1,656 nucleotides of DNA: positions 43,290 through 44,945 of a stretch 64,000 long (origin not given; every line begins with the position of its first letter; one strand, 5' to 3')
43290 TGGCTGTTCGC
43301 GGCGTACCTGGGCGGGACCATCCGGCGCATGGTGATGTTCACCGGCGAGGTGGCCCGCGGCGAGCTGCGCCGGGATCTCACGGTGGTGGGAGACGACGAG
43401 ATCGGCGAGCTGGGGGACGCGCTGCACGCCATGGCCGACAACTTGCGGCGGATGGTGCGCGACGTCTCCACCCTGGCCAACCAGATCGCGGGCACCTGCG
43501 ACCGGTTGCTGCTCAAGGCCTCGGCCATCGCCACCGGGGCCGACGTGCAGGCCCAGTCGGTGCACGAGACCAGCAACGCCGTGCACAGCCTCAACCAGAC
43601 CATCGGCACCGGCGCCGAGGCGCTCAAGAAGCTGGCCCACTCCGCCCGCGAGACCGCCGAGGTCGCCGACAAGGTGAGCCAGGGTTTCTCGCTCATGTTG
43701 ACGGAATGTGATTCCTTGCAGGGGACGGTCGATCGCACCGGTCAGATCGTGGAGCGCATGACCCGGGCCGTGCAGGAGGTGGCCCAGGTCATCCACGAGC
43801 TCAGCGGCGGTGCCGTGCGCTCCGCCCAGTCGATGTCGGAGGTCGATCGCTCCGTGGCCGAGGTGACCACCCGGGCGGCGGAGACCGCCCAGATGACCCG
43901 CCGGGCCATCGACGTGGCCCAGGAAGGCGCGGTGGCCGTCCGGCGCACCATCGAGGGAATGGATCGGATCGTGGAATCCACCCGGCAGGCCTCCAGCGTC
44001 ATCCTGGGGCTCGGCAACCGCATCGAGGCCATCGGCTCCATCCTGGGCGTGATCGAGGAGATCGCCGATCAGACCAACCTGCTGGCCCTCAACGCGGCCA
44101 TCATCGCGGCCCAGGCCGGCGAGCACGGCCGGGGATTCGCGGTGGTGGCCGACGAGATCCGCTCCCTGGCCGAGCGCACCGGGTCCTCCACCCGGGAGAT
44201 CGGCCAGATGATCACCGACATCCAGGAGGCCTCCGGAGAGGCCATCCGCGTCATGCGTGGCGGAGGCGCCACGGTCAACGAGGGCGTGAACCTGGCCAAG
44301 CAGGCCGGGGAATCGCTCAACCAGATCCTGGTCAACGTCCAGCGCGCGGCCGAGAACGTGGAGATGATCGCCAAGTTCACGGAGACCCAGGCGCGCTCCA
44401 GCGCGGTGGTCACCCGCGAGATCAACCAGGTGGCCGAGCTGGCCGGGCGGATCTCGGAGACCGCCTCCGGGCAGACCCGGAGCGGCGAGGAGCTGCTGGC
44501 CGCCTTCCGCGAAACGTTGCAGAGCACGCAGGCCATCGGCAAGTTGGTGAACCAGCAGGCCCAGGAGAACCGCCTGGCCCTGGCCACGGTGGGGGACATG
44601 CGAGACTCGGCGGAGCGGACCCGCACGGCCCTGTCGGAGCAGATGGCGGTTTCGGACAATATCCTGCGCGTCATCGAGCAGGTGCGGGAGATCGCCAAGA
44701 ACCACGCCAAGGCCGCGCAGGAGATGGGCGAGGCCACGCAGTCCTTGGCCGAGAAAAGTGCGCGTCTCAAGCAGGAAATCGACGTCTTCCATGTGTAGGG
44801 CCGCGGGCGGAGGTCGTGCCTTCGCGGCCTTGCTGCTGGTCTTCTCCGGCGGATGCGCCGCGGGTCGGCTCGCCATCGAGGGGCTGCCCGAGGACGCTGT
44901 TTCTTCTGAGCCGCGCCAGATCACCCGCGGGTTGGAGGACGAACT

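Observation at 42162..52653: Chemoreceptor gene overlapping the start of a 2,620-aa TolB-propeller/TPR/CHAT (caspase-fold) lipoprotein gene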

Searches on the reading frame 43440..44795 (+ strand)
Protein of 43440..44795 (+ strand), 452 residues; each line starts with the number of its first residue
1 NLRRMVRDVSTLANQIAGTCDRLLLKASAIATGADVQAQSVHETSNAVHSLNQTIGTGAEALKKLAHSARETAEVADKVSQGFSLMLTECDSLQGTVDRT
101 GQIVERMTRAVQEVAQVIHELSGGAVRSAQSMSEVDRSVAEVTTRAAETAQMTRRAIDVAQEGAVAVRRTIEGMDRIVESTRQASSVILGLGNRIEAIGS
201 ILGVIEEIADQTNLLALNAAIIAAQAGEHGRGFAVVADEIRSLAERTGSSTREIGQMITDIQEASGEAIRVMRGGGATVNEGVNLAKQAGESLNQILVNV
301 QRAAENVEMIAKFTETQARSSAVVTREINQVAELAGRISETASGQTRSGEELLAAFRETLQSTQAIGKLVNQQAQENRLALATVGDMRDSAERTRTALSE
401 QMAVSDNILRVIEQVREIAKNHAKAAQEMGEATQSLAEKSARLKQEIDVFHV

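Call 44: search_solved_structures(query=window:43440-44795:+, max_evalue=0.00001, show_alignments=2)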
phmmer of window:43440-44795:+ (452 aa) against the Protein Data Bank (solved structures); distinct sequences matched with E-value up to 0.00001: 13.
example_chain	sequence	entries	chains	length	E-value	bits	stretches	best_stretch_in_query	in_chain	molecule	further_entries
6s18_A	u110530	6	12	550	3.8e-24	89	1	111-352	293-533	Aromatic acid chemoreceptor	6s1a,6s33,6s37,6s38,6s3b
2ch7_A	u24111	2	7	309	6.5e-24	88.2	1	101-368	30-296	METHYL-ACCEPTING CHEMOTAXIS PROTEIN | Methyl-accepting chemotaxis protein 2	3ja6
2ch7_B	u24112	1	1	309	1e-23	87.6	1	101-368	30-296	METHYL-ACCEPTING CHEMOTAXIS PROTEIN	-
3ja6_H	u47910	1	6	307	1.2e-23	87.4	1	107-368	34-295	Methyl-accepting chemotaxis protein 2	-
3zx6_A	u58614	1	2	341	5.3e-16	62.2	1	106-387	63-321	HAMP, METHYL-ACCEPTING CHEMOTAXIS PROTEIN I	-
8c5v_I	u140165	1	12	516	8.2e-16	61.6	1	107-334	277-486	Methyl-accepting chemotaxis protein I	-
1qu7_A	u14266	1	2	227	1.5e-15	60.8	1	128-342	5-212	METHYL-ACCEPTING CHEMOTAXIS PROTEIN I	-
6s1k_E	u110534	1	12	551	2.1e-15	60.2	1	107-371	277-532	Methyl-accepting chemotaxis protein I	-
31cj_A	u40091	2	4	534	1.8e-14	57.2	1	86-259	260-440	Aerotaxis receptor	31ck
3g6b_A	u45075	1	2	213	3.4e-14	56.3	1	167-269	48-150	Methyl-accepting chemotaxis protein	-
3g67_A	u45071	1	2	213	1.1e-13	54.6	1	167-269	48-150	Methyl-accepting chemotaxis protein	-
4jpb_B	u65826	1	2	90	1.4e-11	47.7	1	194-267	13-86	Methyl-accepting chemotaxis protein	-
3ur1_C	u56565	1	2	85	1.9e-11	47.2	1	194-267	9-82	Methyl-accepting chemotaxis protein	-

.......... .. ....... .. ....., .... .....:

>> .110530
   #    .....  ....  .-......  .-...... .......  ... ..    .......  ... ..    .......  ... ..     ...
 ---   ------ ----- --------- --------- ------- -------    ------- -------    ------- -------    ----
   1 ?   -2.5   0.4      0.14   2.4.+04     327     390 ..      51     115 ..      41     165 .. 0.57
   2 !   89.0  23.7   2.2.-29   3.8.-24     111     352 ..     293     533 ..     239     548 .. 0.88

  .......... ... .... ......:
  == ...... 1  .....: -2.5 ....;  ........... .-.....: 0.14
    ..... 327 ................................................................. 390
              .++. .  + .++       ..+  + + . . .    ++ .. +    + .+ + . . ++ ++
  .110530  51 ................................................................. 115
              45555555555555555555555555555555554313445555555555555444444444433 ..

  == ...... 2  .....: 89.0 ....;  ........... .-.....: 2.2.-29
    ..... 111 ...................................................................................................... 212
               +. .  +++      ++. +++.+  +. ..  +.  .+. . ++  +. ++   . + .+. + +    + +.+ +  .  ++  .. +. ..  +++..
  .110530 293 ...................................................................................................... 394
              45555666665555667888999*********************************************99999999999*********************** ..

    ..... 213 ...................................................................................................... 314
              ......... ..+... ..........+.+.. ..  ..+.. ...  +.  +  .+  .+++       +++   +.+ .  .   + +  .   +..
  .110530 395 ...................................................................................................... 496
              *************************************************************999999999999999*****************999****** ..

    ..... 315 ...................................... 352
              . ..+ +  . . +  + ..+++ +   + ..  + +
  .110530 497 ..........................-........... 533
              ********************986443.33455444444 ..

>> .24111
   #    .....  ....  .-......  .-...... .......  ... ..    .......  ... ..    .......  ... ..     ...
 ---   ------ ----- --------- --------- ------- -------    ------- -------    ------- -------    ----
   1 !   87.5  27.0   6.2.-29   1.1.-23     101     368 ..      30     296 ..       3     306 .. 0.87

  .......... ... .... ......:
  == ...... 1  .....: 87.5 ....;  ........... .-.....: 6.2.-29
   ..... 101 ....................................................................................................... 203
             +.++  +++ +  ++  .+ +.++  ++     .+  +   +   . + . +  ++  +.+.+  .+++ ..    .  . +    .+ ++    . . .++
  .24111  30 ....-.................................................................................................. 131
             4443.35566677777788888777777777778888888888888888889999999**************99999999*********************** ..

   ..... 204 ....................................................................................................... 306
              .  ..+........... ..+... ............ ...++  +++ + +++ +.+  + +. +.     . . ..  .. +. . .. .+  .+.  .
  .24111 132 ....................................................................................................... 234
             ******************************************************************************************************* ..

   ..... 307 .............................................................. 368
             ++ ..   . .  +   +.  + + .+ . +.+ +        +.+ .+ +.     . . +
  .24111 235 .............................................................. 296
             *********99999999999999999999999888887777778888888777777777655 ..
